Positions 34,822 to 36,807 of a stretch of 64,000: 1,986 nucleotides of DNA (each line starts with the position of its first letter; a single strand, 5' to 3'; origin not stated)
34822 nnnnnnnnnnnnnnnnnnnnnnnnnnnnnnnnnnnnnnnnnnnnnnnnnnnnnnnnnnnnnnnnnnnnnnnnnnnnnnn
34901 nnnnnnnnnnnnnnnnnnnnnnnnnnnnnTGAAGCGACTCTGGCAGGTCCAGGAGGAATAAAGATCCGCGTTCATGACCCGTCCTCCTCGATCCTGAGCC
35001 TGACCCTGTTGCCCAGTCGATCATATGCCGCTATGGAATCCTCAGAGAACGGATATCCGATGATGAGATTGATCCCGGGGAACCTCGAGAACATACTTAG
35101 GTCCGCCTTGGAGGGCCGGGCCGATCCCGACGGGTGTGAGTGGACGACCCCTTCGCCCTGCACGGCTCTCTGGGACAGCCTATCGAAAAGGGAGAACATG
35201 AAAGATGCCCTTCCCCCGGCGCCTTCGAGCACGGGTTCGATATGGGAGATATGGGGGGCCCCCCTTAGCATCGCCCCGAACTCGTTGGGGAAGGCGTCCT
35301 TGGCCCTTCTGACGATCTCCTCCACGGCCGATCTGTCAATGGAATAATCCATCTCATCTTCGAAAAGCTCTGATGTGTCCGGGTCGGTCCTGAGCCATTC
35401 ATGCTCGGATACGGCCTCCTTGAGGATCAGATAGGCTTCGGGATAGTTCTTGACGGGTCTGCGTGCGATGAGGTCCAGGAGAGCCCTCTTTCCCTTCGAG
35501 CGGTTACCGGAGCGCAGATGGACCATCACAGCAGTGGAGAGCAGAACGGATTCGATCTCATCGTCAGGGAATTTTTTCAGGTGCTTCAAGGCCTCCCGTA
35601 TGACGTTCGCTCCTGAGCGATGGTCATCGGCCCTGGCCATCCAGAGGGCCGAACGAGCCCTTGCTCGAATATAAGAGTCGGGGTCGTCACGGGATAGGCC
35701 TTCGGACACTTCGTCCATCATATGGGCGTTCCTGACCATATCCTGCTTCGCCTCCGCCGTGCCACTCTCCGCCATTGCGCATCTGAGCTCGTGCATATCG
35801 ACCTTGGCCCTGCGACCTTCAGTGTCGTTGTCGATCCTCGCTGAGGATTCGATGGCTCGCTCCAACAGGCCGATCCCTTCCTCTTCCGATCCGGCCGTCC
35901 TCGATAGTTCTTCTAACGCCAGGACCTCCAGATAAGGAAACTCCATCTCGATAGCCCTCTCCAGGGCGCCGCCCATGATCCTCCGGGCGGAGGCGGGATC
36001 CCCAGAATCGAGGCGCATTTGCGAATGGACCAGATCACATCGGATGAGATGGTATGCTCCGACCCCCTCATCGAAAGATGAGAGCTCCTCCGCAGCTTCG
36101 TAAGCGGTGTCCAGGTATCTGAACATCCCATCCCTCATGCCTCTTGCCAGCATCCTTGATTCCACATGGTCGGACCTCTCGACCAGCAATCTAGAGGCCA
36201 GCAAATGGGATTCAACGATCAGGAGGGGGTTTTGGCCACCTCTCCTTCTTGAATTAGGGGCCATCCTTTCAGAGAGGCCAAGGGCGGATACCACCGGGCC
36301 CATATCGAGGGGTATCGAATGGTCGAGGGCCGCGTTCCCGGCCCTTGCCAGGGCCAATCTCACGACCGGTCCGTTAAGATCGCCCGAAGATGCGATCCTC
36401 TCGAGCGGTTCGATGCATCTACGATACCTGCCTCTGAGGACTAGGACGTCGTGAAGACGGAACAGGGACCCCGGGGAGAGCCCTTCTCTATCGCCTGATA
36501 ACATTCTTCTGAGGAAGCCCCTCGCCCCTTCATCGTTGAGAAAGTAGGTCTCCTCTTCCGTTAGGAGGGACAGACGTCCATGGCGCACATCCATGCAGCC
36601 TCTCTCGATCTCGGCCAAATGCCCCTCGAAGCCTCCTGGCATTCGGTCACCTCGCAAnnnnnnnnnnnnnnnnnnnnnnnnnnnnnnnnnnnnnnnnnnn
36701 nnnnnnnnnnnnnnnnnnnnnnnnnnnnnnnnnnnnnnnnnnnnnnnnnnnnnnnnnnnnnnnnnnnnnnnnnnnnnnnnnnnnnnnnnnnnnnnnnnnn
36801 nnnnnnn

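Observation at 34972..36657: TPR-like protein with an exact JAMM (HxHx7Sx2D) motif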

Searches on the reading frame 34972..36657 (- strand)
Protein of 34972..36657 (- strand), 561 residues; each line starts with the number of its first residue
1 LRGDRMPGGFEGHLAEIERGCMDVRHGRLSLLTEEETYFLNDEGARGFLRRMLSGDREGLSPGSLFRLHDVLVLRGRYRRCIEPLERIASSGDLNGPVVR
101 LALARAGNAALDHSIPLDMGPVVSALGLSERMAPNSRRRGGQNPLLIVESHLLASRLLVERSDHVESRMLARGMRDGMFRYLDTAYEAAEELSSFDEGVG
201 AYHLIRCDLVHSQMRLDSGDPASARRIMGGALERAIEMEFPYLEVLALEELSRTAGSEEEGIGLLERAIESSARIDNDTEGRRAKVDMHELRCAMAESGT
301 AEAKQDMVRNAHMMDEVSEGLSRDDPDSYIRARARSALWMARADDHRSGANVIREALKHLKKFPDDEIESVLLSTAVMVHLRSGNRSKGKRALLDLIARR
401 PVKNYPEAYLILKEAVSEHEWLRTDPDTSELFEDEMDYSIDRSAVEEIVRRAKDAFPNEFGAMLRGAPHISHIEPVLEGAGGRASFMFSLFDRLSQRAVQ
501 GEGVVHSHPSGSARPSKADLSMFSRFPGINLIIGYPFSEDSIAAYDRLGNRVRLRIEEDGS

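Call 3: search_protein_families(library=pfam, proteins=[window:34972-36657:-], max_evalue=1)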
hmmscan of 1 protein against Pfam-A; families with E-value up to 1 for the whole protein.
window:34972-36657:- (561 aa): 2 families
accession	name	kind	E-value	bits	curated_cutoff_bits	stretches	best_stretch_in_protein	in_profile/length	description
PF14464.11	Prok-JAB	-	2.2e-10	40.8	25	1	443-531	3-98/114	Prokaryotic homologs of the JAB domain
PF04002.20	RadC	-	0.0084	16.5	22.1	1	504-526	69-91/121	RadC-like JAB domain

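Call 4: search_protein_families(library=ncbifam, proteins=[window:34972-36657:-], max_evalue=1)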
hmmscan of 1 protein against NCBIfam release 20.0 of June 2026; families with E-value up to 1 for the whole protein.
window:34972-36657:- (561 aa): 3 families
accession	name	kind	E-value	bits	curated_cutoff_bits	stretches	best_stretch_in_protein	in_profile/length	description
NF041370.1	desamp_Halo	equivalog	0.00095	19.1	130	1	488-551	64-125/133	desampylase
NF000642.1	PRK00024.1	equivalog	0.005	16.5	180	1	504-525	159-180/212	RadC family protein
TIGR00608.1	radc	subfamily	0.019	14.7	133.85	1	504-525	165-186/218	RadC family protein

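Call 5: search_solved_structures(query=window:34972-36657:-, max_evalue=1, show_alignments=3)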
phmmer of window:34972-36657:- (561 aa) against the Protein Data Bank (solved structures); distinct sequences matched with E-value up to 1: 4.
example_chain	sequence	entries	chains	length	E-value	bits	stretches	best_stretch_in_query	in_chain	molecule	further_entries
1r5x_A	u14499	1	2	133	1.4e-16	63.9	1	438-558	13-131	AfJAMM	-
1oi0_A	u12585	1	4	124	2.1e-16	63.3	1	439-558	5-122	HYPOTHETICAL PROTEIN AF2198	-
9gjx_A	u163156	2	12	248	0.15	14.3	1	343-400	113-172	NADH-dependent nitro/flavin oxidoreductase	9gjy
2kcq_A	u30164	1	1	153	0.18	14.1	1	497-533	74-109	Mov34/MPN/PAD-1 family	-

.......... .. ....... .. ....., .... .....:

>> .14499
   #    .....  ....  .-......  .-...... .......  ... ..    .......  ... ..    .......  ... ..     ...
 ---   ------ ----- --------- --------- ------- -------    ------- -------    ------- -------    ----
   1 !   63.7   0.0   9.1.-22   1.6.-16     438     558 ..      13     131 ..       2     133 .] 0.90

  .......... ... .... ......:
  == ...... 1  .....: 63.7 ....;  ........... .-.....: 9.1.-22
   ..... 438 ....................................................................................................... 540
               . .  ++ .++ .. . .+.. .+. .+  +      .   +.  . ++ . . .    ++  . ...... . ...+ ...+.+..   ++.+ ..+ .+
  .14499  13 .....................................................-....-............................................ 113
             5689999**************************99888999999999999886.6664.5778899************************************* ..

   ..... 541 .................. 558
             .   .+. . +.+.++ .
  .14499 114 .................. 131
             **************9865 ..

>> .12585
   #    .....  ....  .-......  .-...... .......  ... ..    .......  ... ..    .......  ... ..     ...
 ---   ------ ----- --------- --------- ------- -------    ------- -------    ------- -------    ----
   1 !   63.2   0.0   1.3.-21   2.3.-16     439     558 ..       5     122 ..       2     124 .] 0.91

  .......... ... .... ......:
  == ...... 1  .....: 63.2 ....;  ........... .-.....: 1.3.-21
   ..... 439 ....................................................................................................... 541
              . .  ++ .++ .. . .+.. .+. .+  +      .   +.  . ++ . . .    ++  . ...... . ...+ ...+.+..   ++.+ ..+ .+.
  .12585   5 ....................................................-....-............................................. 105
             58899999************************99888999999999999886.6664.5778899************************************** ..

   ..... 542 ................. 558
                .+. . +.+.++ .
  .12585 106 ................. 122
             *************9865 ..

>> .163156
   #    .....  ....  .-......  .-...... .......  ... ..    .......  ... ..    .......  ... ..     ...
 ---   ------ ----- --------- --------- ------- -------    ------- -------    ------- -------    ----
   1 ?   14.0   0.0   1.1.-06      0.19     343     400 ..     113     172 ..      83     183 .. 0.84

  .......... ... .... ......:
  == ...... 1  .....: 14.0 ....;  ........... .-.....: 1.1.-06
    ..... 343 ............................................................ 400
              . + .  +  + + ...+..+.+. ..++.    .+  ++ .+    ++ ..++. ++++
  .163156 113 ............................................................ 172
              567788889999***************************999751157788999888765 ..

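Call 6: find_homologous_proteins(query=window:34972-36657:-)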
Query window:34972-36657:- (561 aa): 8 proteins with E <= 0.001 among 8000 candidates.
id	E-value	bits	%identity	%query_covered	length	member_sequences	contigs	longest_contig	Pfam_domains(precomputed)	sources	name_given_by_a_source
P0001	0.0e+0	1219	100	99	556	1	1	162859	PF14464.12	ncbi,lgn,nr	ncbi:MAG: Mov34/MPN/PAD-1 family protein [Candidatus Thermoplasmatota archaeon]|nr:Mov34/MPN/PAD-1 f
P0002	9.2e-219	746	66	96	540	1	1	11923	PF14464.12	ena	-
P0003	1.1e-218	746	64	98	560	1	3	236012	PF14464.12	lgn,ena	-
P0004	6.1e-143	496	50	97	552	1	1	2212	PF14464.12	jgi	jgi:proteasome lid subunit RPN8/RPN11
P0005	3.1e-132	460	46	89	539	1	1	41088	PF14464.12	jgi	jgi:proteasome lid subunit RPN8/RPN11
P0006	2.0e-113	398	43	86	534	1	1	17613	PF14464.12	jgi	-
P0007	5.5e-91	324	37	97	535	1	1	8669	PF14464.12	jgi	jgi:proteasome lid subunit RPN8/RPN11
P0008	3.9e-79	285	44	67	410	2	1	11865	PF14464.12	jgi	jgi:proteasome lid subunit RPN8/RPN11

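Call 15: find_encoding_contigs(protein=P0003, flank=8000, max_places=2)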
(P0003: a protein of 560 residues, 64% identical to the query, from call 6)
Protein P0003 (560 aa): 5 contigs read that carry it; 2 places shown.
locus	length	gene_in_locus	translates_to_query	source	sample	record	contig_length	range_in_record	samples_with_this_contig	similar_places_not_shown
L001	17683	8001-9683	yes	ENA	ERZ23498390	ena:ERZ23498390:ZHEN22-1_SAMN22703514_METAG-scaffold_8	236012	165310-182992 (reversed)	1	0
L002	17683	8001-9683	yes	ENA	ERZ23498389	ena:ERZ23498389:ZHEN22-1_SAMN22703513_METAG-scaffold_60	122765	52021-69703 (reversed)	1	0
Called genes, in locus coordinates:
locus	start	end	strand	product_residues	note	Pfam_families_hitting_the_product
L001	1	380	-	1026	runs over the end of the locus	PF02494:HYR (faint), PF13290:CHB_HEX_C_1 (faint), PF13287:Fn3_assoc (faint), PF19077:Big_13 (faint), PF09136:Glucodextran_B (faint), PF18911:PKD_4, PF00801:PKD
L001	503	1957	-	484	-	PF00133:tRNA-synt_1 (faint), PF01406:tRNA-synt_1e, PF01921:tRNA-synt_1f (faint), PF09334:tRNA-synt_1g (weak), PF09190:DALR_2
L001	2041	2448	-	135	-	PF13456:RVT_3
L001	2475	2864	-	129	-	-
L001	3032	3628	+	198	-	PF00226:DnaJ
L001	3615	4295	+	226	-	-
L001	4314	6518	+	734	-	PF02359:CDC48_N, PF02933:CDC48_2, PF00004:AAA, PF05496:RuvB_N (weak), PF13191:AAA_16 (weak), PF17862:AAA_lid_3, PF00004:AAA, PF17862:AAA_lid_3, +19 more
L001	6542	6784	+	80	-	PF05239:PRC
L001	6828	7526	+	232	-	PF00977:His_biosynth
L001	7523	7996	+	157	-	PF09999:DUF2240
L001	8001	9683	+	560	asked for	PF14464:Prok-JAB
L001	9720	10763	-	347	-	PF00348:polyprenyl_synt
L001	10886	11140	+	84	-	-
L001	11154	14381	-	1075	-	PF07705:CARDB, PF00801:PKD, PF18911:PKD_4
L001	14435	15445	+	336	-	PF03602:Cons_hypoth95 (weak), PF01170:UPF0020, PF01555:N6_N4_Mtase (faint)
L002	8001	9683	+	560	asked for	PF14464:Prok-JAB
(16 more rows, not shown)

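Call 16: find_encoding_contigs(protein=P0005, flank=8000, max_places=2)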
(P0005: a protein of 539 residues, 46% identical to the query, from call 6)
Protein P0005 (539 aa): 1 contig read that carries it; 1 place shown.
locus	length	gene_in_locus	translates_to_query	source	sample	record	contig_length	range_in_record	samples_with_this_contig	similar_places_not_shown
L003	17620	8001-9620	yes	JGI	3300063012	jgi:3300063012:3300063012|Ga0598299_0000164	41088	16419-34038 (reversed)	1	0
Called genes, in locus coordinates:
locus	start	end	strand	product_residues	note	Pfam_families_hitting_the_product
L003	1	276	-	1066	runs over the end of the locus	PF15418:DUF4625 (faint), PF13290:CHB_HEX_C_1 (faint), PF19077:Big_13 (faint), PF09136:Glucodextran_B (faint), PF02494:HYR (faint), PF00801:PKD, PF18911:PKD_4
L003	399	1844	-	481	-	PF01406:tRNA-synt_1e, PF01921:tRNA-synt_1f (faint), PF09334:tRNA-synt_1g, PF00133:tRNA-synt_1 (weak), PF09334:tRNA-synt_1g (weak), PF09190:DALR_2 (weak), PF23493:CysS_C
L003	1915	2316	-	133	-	PF13456:RVT_3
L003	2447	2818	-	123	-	-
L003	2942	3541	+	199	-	PF00226:DnaJ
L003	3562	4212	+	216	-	-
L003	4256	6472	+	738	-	PF02359:CDC48_N, PF02933:CDC48_2, PF00004:AAA, PF05496:RuvB_N (weak), PF13191:AAA_16 (weak), PF17862:AAA_lid_3, PF00004:AAA, PF17862:AAA_lid_3, +22 more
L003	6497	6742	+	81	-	PF05239:PRC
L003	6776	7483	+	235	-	PF00977:His_biosynth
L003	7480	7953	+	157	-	PF09999:DUF2240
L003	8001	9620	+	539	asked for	PF14464:Prok-JAB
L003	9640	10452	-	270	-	PF02535:Zip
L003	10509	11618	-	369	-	PF00348:polyprenyl_synt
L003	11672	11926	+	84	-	-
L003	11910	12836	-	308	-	PF01545:Cation_efflux, PF16916:ZT_dimer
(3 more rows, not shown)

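Call 17: find_encoding_contigs(protein=P0007, flank=8000, max_places=2)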
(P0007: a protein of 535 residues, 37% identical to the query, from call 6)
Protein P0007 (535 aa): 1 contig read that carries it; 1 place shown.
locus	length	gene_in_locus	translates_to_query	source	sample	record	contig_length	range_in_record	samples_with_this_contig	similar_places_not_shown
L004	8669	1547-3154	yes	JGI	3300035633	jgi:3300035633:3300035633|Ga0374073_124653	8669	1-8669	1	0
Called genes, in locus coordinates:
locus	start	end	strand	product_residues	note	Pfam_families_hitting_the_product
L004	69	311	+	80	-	PF05239:PRC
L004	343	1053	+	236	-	PF00977:His_biosynth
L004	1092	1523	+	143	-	PF09999:DUF2240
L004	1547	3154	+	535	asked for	PF14464:Prok-JAB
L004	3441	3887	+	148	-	-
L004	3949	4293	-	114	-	-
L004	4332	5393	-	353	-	PF00348:polyprenyl_synt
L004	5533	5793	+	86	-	PF20097:DUF6487 (weak)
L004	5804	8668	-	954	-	?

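Call 18: find_encoding_contigs(protein=P0008, flank=8000, max_places=2)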
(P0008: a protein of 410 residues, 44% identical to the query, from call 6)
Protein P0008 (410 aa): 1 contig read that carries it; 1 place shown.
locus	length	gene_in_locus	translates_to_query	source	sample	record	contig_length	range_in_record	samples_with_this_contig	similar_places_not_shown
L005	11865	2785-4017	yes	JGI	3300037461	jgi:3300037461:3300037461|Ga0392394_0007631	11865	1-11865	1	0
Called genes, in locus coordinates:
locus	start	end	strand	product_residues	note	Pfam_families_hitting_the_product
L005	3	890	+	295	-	?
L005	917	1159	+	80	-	PF05239:PRC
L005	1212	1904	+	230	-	-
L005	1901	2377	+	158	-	PF09999:DUF2240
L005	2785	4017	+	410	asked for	PF14464:Prok-JAB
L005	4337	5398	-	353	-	PF00348:polyprenyl_synt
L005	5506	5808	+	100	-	-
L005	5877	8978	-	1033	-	PF18911:PKD_4 (faint), PF07705:CARDB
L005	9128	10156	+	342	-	PF03602:Cons_hypoth95 (weak), PF01170:UPF0020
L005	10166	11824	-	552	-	-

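Call 19: find_encoding_contigs(protein=P0006, flank=8000, max_places=2)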
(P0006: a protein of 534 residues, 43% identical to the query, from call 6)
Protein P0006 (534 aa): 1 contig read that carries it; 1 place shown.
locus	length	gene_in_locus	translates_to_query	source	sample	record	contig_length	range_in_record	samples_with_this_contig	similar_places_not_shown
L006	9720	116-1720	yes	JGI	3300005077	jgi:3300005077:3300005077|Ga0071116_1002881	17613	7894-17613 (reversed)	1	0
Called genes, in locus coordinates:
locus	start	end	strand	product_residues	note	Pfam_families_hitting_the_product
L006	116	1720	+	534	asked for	PF14464:Prok-JAB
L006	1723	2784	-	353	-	PF00348:polyprenyl_synt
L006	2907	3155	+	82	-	PF20097:DUF6487 (weak)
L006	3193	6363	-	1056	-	PF07705:CARDB, PF00801:PKD (weak), PF18911:PKD_4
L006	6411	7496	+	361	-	PF01555:N6_N4_Mtase (faint), PF01170:UPF0020, PF03602:Cons_hypoth95 (weak)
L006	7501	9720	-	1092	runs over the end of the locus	PF10633:NPCBM_assoc (faint), PF07705:CARDB (faint)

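Call 21: predict_structure(alignment_id=A1)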
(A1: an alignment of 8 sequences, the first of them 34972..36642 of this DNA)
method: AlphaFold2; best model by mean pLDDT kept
length: 556 residues; sequences in the alignment: 8
mean_pLDDT: 80.2   pTM: 0.78
mean pLDDT of the five models: 80.2, 77.4, 76.0, 75.7, 73.9
residues with pLDDT >= 90: 228; 70-90: 200; 50-70: 71; < 50: 57
segments of 3 or more residues with pLDDT < 50: 1-3, 33-47, 50-53, 126-135, 472-494
pLDDT, mean of each block of 10 residues (from residue 1): 57 90 68 47 48 71 93 90 78 92 91 83 57 62 94 76 71 89 93 95 94 88 97 97 94 95 97 96 96 85 97 91 93 95 95 87 92 93 89 76 88 83 68 79 83 70 65 40 33 58 70 68 74 78 75 64
secondary structure, 60 per line:
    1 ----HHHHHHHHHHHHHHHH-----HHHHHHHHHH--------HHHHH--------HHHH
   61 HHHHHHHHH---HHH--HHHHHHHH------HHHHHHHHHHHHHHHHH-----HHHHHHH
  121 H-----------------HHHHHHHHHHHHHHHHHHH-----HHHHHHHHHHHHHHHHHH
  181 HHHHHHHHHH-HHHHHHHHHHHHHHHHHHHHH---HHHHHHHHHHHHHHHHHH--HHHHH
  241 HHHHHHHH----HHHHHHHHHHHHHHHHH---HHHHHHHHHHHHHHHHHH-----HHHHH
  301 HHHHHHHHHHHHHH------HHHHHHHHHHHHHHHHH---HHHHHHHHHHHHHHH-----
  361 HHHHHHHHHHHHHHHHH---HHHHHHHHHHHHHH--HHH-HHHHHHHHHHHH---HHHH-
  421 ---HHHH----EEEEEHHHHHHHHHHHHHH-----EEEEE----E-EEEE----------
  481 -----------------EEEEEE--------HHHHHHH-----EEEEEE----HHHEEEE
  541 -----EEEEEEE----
elements in order: H5-20 H26-35 H44-48 H57-69 H78-85 H92-108 H114-121 H139-157 H163-190 H192-212 H216-233 H236-248 H253-269 H273-290 H296-314 H321-337 H341-355 H361-377 H381-394 H401-412 H416-419 H424-427 E432-436 H437-450 E456-460 E467-470 E498-503 H512-518 E524-529 E537-540 E546-552
